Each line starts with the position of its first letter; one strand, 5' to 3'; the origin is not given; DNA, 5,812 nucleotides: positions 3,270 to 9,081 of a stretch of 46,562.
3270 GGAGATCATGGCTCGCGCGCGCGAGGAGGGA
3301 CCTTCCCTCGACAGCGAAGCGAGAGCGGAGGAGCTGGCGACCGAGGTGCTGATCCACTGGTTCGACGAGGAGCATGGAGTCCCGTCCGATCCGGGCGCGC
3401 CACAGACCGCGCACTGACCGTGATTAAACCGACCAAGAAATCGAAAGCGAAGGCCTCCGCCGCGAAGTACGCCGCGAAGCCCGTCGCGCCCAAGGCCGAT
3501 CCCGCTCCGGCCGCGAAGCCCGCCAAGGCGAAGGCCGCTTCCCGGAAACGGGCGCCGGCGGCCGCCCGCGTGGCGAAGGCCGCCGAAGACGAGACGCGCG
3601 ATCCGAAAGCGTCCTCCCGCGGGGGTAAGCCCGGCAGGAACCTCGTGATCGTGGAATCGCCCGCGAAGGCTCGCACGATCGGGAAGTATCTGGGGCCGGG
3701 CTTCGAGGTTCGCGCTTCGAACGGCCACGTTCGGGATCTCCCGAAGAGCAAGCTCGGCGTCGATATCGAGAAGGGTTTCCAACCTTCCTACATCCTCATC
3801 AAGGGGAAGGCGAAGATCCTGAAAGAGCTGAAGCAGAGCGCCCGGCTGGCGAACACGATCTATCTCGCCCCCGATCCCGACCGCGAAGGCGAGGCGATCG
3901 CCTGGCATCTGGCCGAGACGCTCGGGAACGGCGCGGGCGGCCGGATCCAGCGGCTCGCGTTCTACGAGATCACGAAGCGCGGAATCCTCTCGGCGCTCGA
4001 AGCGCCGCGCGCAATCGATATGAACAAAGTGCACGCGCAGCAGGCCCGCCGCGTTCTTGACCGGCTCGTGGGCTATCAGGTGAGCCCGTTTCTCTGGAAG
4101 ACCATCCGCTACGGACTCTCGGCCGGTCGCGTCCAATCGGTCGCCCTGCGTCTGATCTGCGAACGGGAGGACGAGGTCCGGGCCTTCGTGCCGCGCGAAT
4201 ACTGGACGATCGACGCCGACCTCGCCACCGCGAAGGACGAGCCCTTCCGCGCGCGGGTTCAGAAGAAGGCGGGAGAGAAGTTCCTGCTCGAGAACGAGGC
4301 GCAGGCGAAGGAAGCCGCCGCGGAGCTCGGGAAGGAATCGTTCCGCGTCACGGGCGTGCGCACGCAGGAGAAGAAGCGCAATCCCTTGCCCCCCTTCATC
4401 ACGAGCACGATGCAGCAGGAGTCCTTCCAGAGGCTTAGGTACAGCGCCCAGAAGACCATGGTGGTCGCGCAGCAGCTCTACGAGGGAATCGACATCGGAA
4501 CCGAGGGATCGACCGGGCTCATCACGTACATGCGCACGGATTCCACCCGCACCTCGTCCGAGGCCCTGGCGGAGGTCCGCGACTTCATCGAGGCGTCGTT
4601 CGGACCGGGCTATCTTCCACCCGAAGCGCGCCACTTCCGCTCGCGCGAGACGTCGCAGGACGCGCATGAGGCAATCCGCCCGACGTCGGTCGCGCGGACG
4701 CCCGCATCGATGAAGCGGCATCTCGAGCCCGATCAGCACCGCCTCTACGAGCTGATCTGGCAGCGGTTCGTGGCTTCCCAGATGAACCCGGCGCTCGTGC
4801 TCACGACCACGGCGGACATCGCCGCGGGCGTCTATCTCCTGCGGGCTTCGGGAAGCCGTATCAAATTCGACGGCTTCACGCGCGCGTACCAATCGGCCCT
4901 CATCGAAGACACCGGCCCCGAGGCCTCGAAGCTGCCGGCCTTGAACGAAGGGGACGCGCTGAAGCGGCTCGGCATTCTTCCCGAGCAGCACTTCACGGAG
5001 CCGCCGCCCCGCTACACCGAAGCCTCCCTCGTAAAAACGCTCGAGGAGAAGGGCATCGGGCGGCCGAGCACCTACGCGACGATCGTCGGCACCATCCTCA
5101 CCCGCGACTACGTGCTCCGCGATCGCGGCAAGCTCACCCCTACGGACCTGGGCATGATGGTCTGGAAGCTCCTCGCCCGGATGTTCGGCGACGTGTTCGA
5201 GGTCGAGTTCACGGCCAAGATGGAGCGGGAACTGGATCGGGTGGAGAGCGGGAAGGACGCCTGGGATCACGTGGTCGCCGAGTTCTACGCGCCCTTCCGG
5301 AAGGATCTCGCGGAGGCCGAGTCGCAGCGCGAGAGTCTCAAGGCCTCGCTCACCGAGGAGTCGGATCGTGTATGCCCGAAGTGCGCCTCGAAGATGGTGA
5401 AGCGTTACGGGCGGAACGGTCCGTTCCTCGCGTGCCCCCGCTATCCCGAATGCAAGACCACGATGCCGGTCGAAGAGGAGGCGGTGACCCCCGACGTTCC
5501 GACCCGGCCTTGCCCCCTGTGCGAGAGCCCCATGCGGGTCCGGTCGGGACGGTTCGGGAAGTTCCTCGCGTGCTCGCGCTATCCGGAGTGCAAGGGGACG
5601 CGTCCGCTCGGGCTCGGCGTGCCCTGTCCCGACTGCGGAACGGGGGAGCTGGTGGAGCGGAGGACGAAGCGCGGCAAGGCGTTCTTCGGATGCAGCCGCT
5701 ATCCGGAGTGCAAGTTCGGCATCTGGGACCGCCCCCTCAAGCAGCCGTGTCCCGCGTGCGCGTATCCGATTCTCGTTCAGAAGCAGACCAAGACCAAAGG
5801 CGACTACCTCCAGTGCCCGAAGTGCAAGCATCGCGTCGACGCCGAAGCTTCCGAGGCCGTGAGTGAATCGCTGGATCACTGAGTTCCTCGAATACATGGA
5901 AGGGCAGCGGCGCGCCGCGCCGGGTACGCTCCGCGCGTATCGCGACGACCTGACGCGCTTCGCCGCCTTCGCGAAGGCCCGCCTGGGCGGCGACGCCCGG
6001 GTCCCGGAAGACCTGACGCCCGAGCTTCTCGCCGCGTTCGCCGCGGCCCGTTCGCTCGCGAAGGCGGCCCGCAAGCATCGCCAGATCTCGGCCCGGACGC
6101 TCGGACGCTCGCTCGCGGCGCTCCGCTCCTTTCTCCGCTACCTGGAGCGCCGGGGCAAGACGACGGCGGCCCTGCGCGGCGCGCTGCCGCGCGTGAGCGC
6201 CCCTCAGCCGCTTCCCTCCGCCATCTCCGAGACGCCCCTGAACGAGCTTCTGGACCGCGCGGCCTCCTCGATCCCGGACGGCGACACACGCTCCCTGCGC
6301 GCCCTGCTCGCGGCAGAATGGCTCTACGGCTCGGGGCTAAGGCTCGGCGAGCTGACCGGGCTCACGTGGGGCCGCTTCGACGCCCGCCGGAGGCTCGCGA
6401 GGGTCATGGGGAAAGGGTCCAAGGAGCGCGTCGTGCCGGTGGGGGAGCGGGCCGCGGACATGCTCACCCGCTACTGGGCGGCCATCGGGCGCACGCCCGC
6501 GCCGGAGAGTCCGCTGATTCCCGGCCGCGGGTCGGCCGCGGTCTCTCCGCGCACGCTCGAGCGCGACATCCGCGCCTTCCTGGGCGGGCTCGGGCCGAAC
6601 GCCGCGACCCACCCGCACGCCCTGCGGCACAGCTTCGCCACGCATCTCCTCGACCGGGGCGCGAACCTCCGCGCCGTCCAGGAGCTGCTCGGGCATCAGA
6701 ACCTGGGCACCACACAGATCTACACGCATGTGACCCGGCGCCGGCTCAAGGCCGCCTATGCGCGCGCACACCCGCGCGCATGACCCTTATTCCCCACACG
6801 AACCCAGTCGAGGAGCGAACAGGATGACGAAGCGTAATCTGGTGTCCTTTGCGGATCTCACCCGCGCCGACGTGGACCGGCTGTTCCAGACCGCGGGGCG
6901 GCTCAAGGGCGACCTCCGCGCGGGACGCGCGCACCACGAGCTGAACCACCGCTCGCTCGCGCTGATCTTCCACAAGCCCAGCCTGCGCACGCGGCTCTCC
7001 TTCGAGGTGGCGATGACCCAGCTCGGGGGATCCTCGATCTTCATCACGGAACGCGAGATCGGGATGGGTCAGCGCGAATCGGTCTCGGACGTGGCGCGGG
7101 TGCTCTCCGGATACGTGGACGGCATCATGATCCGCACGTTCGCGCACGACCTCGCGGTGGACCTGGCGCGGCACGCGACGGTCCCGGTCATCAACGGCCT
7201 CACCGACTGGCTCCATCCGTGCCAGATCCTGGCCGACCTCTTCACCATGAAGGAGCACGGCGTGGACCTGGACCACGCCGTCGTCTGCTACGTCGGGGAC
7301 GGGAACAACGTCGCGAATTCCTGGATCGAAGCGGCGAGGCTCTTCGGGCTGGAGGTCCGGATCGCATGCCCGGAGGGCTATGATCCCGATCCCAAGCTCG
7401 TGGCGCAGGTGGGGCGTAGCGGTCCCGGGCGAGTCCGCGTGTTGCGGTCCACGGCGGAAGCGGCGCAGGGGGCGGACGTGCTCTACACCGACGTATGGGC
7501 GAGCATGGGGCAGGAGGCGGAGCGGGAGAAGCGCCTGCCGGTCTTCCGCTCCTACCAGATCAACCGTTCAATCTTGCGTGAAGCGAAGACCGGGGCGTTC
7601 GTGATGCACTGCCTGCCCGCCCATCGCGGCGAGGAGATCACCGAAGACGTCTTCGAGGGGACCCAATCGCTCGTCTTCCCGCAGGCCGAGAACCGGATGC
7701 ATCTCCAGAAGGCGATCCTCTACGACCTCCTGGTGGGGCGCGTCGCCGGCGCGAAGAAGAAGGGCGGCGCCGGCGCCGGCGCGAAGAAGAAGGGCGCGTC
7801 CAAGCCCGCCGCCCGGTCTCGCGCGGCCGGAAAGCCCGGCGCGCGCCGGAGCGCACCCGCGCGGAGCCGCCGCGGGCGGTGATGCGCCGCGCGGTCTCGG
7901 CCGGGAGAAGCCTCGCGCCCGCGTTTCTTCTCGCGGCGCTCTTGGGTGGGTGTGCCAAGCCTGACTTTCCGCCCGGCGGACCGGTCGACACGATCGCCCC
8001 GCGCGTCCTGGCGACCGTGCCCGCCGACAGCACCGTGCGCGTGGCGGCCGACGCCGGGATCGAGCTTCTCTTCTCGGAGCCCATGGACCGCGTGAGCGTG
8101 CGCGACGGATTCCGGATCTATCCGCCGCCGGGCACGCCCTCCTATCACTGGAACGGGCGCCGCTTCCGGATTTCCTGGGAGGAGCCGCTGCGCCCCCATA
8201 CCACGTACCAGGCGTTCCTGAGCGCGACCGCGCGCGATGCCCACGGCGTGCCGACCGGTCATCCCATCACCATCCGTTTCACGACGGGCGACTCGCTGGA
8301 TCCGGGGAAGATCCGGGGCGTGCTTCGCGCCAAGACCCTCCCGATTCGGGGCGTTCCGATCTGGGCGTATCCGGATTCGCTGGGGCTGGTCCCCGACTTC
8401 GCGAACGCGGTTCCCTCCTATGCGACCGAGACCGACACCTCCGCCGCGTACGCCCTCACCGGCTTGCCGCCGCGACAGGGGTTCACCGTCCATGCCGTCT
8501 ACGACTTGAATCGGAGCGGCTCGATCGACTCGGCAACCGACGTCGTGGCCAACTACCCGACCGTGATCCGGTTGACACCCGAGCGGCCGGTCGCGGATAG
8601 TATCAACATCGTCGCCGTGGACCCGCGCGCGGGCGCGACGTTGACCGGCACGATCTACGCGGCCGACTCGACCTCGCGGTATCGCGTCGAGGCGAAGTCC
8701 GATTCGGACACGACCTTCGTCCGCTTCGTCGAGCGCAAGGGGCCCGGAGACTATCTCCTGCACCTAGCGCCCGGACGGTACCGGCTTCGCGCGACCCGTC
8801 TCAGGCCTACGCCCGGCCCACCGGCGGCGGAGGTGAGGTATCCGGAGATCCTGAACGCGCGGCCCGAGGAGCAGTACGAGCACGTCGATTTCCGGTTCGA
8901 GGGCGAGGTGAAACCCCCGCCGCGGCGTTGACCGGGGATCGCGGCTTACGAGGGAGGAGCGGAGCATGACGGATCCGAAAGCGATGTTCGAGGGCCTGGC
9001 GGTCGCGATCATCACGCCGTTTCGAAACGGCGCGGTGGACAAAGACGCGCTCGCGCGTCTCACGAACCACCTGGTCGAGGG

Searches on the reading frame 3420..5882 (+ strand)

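Call 10: search_protein_families(library=pfam, proteins=[window:3420-5882:+], max_evalue=0.001)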
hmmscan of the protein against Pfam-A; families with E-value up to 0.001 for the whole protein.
window:3420-5882:+ (820 aa): 3 families
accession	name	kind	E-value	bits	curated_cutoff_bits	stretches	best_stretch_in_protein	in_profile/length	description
PF01131.25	Topoisom_bac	-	2.8e-123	412.4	35.1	1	199-619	2-410/411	DNA topoisomerase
PF01396.24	Zn_ribbon_Top1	-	8.2e-40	134.8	32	3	650-685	2-37/39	Topoisomerase DNA binding C4 zinc finger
PF01751.28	Toprim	-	1e-18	67.7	23.1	1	75-180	2-92/96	Toprim domain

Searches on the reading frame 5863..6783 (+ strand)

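Call 10: search_protein_families(library=pfam, proteins=[window:5863-6783:+], max_evalue=0.001)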
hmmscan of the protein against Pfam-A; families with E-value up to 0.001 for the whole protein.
window:5863-6783:+ (306 aa): 3 families
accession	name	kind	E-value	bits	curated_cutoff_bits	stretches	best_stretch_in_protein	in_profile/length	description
PF00589.27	Phage_integrase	-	2.3e-36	125.6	27.1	1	127-292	9-170/172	Phage integrase family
PF02899.23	Phage_int_SAM_1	-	2.3e-14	53.8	22.3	1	5-98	1-83/83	Phage integrase, N-terminal SAM-like domain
PF13495.12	Phage_int_SAM_4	-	0.00075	20.3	27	0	5-97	2-81/85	Phage integrase, N-terminal SAM-like domain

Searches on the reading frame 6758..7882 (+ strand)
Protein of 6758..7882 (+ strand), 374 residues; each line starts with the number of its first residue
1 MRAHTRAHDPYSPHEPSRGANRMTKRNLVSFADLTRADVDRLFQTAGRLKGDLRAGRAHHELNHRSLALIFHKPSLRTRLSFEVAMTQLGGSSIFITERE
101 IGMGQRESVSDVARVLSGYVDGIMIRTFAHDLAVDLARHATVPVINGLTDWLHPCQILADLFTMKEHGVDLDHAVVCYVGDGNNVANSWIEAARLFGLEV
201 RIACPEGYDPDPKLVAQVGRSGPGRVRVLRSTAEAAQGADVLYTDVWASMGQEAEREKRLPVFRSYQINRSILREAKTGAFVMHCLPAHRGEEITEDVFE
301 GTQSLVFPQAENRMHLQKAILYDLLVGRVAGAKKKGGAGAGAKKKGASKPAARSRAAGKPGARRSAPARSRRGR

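Call 10: search_protein_families(library=pfam, proteins=[window:6758-7882:+], max_evalue=0.001)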
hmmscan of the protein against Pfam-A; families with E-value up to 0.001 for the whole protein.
window:6758-7882:+ (374 aa): 2 families
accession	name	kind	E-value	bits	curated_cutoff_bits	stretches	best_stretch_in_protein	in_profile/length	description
PF00185.30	OTCace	-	2e-54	184.3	29.4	1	176-322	5-155/157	Aspartate/ornithine carbamoyltransferase, Asp/Orn binding domain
PF02729.26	OTCace_N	-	1.3e-46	158.8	29.9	1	26-166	1-148/148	Aspartate/ornithine carbamoyltransferase, carbamoyl-P binding domain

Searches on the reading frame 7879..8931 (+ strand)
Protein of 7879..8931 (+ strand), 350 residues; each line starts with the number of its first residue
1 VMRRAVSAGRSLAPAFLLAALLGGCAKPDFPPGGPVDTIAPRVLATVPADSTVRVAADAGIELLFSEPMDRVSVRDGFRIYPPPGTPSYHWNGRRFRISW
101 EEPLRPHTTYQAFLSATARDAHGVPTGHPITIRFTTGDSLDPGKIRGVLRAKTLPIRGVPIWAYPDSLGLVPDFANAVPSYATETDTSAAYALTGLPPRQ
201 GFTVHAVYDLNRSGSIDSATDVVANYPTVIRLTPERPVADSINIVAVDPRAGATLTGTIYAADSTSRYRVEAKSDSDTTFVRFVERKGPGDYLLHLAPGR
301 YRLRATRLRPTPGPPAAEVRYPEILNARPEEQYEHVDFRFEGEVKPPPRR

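Call 10: search_protein_families(library=pfam, proteins=[window:7879-8931:+], max_evalue=0.001)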
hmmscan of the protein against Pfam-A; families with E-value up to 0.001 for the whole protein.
window:7879-8931:+ (350 aa): 1 family
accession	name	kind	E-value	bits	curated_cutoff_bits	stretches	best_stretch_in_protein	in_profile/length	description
PF13205.12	Big_5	-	2.4e-16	60.8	23.6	1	37-136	1-105/105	Bacterial Ig-like domain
